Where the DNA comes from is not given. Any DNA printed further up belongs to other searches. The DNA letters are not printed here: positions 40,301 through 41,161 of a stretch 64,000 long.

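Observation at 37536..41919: Second, native-composition coxB-coxA-ctaG-coxC operon that is decaying while the island copy is intact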

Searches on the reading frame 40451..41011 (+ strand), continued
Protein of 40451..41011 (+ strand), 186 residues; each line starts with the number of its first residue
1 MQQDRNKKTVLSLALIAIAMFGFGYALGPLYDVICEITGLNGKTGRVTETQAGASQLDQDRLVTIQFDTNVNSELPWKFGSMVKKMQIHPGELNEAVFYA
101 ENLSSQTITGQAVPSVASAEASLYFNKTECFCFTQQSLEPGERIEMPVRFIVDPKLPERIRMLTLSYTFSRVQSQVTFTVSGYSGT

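Call 30: find_encoding_contigs(protein=P0124, flank=10000, max_places=4)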
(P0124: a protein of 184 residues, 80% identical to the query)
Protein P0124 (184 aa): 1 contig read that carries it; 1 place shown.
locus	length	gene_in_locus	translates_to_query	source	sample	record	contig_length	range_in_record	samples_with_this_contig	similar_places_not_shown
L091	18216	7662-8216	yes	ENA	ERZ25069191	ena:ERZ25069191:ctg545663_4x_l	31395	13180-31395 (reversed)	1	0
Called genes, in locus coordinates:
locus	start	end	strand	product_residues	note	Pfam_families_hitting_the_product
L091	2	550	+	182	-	?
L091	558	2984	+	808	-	PF02518:HATPase_c, PF00204:DNA_gyraseB, PF01751:Toprim, PF21249:GyrB_hook (weak), PF18053:GyrB_insert, PF00986:DNA_gyraseB_C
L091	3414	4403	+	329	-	PF04055:Radical_SAM, PF06968:BATS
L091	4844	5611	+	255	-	PF00155:Aminotran_1_2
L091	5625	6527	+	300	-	PF01209:Ubie_methyltran, PF05175:MTS, PF13489:Methyltransf_23, PF08241:Methyltransf_11, PF08242:Methyltransf_12, PF13649:Methyltransf_25, PF13847:Methyltransf_31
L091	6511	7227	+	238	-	PF13500:AAA_26, PF01656:CbiA (weak)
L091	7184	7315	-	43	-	-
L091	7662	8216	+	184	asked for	PF04442:CtaG_Cox11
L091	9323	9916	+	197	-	PF10399:UCR_Fe-S_N, PF00355:Rieske (weak)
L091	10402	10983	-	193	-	PF26971:TM-like_Thioredoxin-like_C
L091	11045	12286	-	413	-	PF03916:NrfD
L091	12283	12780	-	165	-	PF00034:Cytochrom_C, PF13442:Cytochrome_CBB3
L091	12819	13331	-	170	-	PF11821:ActD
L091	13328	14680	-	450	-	PF03916:NrfD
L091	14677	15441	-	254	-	PF13187:Fer4_9 (faint), PF00037:Fer4 (weak), PF12797:Fer4_2 (weak), PF12837:Fer4_6 (faint), PF13237:Fer4_10 (faint), PF12838:Fer4_7 (weak), PF13183:Fer4_8 (weak), PF13247:Fer4_11, +1 more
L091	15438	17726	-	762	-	PF04879:Molybdop_Fe4S4, PF00384:Molybdopterin, PF01568:Molydop_binding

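Call 40: search_protein_families(library=ncbifam, proteins=[L091:9323-9916:+, L084:15129-16481:-, L084:13281-15047:-, L084:12606-13280:-, L084:11902-12591:-, L084:11531-11893:-], max_evalue=0.00001)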
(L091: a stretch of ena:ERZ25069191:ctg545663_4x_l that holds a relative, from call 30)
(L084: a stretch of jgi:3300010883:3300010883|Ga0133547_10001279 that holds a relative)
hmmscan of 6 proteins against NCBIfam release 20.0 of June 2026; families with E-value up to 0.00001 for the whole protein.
L091:9323-9916:+ (197 aa): 3 families
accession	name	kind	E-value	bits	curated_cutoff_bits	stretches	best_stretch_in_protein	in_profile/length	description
TIGR01416.1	Rieske_proteo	equivalog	1.5e-60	204.2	97.4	1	8-191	2-176/176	ubiquinol-cytochrome c reductase iron-sulfur subunit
NF045928.1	Cytb6fFeSPetC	equivalog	1.5e-08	34.2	250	1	119-176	104-151/179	cytochrome b6-f complex iron-sulfur subunit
NF010001.0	PRK13474.1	subfamily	3e-08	33.2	154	1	119-176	103-150/178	cytochrome b6-f complex iron-sulfur subunit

L084:15129-16481:- (450 aa): 8 families
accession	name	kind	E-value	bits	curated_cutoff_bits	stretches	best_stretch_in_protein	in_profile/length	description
TIGR02866.1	CoxB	equivalog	1.4e-39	135.7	147.7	1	34-252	8-201/202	cytochrome c oxidase subunit II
NF050117.1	aa3_CtaC_Actin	exception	2.8e-26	92.3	250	1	25-253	30-243/244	aa3-type cytochrome oxidase subunit II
TIGR00782.1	ccoP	equivalog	6.9e-12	45.3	179.95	1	272-397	110-235/285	cytochrome-c oxidase, cbb3-type subunit III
TIGR01433.1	CyoA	equivalog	1.9e-09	37.3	266.2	0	168-253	138-223/226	ubiquinol oxidase subunit II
NF050122.1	bc1_QcrC_actin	exception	1.8e-08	34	200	0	342-400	17-74/253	cytochrome bc1 complex diheme cytochrome c subunit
TIGR01432.1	QOXA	equivalog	2.5e-08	33.6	240.95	0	165-253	136-224/227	cytochrome aa3 quinol oxidase subunit II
NF049874.1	PdsA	exception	1.1e-07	31.9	330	1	277-418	26-172/198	periplasmic diheme shuttle PdsA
NF007816.0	PRK10525.1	equivalog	1.2e-07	31.2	511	0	167-258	149-241/318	cytochrome o ubiquinol oxidase subunit II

L084:13281-15047:- (588 aa): 6 families
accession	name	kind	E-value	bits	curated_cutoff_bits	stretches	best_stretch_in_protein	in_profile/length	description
TIGR02891.1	CtaD_CoxA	equivalog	1.4e-199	664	670.75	1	25-546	1-500/504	cytochrome c oxidase subunit I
NF050116.1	cyt_aa3_Actin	exception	1.7e-136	456.1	880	1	25-542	2-500/522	aa3-type cytochrome oxidase subunit I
TIGR02882.1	QoxB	equivalog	2.1e-114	383.3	1015.5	1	21-541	40-542/643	cytochrome aa3 quinol oxidase subunit I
TIGR02843.1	CyoB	equivalog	5.3e-112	375.4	1020.35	1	20-541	42-549/646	cytochrome o ubiquinol oxidase subunit I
NF011592.0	PRK15017.1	equivalog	2.6e-90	304.1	1271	1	22-540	45-549/663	cytochrome o ubiquinol oxidase subunit I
NF041075.1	quin_ox_SoxB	equivalog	1.4e-18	67.1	700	1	72-515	37-455/468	proton pump complex quinol oxidase subunit SoxB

L084:12606-13280:- (224 aa): 4 families
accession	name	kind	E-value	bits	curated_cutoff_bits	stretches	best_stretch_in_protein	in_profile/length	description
NF050119.1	aa3_CtaE_Actin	exception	3.5e-20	73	190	1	60-221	26-186/190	aa3-type cytochrome oxidase subunit III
TIGR02842.1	CyoC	equivalog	8e-15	55.6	223.75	1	52-220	4-173/180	cytochrome o ubiquinol oxidase subunit III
NF007944.0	PRK10663.1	equivalog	1.6e-12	47.6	340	1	49-220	25-197/204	cytochrome o ubiquinol oxidase subunit III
TIGR02897.1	QoxC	equivalog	3.3e-11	43.7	239.9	1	49-220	10-183/190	cytochrome aa3 quinol oxidase subunit III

L084:11902-12591:- (229 aa): 4 families
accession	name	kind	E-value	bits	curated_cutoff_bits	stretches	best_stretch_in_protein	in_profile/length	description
TIGR02897.1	QoxC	equivalog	6.1e-31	108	239.9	1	42-228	14-186/190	cytochrome aa3 quinol oxidase subunit III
TIGR02842.1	CyoC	equivalog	2.8e-30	106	223.75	1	42-228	5-176/180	cytochrome o ubiquinol oxidase subunit III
NF007944.0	PRK10663.1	equivalog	3.5e-26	92.3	340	1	42-228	29-200/204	cytochrome o ubiquinol oxidase subunit III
NF050119.1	aa3_CtaE_Actin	exception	2.8e-24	86.4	190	1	44-228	17-188/190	aa3-type cytochrome oxidase subunit III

L084:11531-11893:- (120 aa): 0 families

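Call 43: find_related_loci(query=window:40451-41008:+, collection=metagenome_contigs, flank=10000)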
Query window:40451-41008:+ (186 aa) in metagenome_contigs; peptide patterns used: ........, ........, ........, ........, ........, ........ (x = any residue, [..] = any of these).
600 stretches matched a pattern (row limit reached: there are more); 554 encode a relative of the query (tblastn E <= 1e-3); the best 80 are kept; 80 distinct loci.
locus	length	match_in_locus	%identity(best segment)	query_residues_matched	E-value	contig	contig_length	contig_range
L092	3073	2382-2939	93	1-186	2e-119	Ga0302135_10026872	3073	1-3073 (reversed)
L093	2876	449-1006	93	1-186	5e-120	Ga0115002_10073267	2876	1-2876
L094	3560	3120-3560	95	1-147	3e-95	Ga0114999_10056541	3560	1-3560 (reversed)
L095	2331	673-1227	59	1-185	1e-78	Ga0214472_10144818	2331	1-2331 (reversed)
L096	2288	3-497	62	5-169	1e-76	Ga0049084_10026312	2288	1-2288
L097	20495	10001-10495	65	8-172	4e-74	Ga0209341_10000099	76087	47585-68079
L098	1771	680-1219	61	1-181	3e-76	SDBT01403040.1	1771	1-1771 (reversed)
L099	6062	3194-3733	60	1-181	7e-73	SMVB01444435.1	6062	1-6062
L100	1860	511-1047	59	1-179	2e-75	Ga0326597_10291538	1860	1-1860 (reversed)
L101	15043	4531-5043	62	1-172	2e-71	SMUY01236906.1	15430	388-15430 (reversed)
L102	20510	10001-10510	60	1-172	3e-71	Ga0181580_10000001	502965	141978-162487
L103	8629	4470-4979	60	1-172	3e-71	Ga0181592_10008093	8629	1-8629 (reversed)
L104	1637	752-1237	63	8-169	4e-74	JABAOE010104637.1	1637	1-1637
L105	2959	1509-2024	60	1-172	6e-71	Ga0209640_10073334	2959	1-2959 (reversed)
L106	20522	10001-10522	59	8-181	7e-70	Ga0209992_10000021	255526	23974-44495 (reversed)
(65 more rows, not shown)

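Call 49: list_cluster_members(proteins=[window:40451-41008:+, window:30380-32785:+, window:33542-34555:+, window:44927-45433:-, window:36696-37376:+])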
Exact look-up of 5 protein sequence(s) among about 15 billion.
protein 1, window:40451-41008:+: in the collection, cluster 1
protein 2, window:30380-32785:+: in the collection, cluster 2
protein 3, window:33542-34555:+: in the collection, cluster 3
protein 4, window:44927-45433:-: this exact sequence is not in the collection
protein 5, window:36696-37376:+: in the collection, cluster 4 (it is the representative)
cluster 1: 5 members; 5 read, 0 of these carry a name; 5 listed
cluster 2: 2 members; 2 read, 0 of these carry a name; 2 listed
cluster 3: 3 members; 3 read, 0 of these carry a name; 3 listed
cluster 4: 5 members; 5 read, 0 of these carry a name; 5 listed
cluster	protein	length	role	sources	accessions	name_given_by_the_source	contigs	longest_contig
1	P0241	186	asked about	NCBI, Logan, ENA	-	-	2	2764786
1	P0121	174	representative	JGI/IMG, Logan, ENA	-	-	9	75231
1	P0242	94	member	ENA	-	-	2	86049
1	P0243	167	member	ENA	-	-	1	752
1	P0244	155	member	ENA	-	-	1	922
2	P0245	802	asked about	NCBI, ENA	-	-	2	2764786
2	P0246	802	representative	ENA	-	-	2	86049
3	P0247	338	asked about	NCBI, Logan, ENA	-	-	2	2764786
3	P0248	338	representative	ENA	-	-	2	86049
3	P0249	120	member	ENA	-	-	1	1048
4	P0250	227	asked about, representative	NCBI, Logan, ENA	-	-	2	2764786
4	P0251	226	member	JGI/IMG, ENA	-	-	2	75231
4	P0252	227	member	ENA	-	-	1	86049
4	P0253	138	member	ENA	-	-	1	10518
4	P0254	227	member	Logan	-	-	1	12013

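Call 50: find_encoding_contigs(protein=P0252, flank=10000, max_places=4)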
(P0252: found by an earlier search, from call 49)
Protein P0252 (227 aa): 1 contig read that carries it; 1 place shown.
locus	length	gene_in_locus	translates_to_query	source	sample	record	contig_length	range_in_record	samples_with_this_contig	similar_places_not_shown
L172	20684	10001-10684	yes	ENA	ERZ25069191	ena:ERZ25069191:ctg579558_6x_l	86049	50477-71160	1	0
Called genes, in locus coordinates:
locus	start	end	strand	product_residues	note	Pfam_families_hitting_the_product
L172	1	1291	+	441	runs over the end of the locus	PF11638:DnaA_N, PF01695:IstB_IS21 (weak), PF00308:Bac_DnaA, PF00004:AAA (weak), PF08299:Bac_DnaA_C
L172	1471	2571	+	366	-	PF00712:DNA_pol3_beta, PF02767:DNA_pol3_beta_2, PF02768:DNA_pol3_beta_3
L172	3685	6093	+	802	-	PF02518:HATPase_c, PF00204:DNA_gyraseB, PF01751:Toprim, PF21249:GyrB_hook, PF18053:GyrB_insert, PF00986:DNA_gyraseB_C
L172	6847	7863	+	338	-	PF04055:Radical_SAM, PF06968:BATS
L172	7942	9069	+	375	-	PF00202:Aminotran_3 (faint), PF00155:Aminotran_1_2, PF01053:Cys_Met_Meta_PP (weak), PF01212:Beta_elim_lyase (weak)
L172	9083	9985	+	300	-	PF01209:Ubie_methyltran, PF13489:Methyltransf_23, PF08241:Methyltransf_11, PF08242:Methyltransf_12, PF13649:Methyltransf_25, PF13847:Methyltransf_31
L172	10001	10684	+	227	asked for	PF01656:CbiA (weak), PF13500:AAA_26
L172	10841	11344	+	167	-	PF02790:COX2_TM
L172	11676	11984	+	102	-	PF13442:Cytochrome_CBB3, PF00034:Cytochrom_C (weak)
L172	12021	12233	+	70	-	-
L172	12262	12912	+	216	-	PF00115:COX1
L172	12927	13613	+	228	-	PF00115:COX1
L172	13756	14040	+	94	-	PF04442:CtaG_Cox11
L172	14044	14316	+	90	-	PF04442:CtaG_Cox11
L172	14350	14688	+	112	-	PF00510:COX3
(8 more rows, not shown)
